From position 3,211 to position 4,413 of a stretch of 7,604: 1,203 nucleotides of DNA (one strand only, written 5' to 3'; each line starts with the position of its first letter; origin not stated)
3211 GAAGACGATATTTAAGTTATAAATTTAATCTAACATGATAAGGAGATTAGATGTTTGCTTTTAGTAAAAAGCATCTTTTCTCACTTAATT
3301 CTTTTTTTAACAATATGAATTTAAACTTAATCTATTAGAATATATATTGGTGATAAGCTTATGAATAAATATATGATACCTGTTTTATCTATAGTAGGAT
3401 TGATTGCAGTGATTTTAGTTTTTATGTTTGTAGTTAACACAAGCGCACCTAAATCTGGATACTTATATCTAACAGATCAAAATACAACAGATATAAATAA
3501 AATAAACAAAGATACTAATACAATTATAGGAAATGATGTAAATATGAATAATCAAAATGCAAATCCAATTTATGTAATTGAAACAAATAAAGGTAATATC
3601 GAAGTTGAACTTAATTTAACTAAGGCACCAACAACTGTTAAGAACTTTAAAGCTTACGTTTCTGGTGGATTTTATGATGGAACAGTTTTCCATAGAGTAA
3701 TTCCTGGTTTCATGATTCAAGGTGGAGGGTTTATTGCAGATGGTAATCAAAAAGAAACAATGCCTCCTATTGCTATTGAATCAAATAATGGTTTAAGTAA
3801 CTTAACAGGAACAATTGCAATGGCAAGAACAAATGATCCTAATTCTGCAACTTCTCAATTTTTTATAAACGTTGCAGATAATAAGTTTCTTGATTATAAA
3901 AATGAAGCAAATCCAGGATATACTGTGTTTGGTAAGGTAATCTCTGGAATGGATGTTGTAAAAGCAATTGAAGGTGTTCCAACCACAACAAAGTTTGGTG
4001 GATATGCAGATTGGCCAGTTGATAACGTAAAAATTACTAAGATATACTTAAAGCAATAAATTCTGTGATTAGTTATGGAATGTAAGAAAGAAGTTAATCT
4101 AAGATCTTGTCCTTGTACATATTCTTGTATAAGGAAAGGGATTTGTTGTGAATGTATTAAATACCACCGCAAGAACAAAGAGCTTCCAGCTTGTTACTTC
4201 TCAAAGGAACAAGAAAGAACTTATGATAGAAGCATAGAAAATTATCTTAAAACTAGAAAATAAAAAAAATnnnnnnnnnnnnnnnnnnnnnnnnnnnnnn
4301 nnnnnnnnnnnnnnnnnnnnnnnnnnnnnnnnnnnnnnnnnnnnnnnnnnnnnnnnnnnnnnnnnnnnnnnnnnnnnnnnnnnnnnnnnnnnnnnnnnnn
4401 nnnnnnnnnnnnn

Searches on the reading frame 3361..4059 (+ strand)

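Call 3: search_protein_families(library=pfam, proteins=[window:3361-4059:+], max_evalue=0.01)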
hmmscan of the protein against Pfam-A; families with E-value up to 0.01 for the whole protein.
window:3361-4059:+ (232 aa): 1 family
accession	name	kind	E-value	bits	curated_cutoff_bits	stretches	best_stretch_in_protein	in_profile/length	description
PF00160.26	Pro_isomerase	-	3.8e-48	164.2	21.7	1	72-228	3-157/159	Cyclophilin type peptidyl-prolyl cis-trans isomerase/CLD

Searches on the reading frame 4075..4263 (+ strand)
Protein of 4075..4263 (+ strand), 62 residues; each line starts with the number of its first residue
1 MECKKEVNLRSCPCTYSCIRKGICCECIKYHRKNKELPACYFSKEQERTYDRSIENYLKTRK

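Call 3: search_protein_families(library=pfam, proteins=[window:4075-4263:+], max_evalue=0.01)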
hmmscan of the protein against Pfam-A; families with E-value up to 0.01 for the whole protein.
window:4075-4263:+ (62 aa): 1 family
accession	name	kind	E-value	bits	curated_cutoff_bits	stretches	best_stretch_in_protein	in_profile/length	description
PF20095.4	DUF6485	-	1.3e-06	29.2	24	1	10-57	5-61/70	Domain of unknown function (DUF6485)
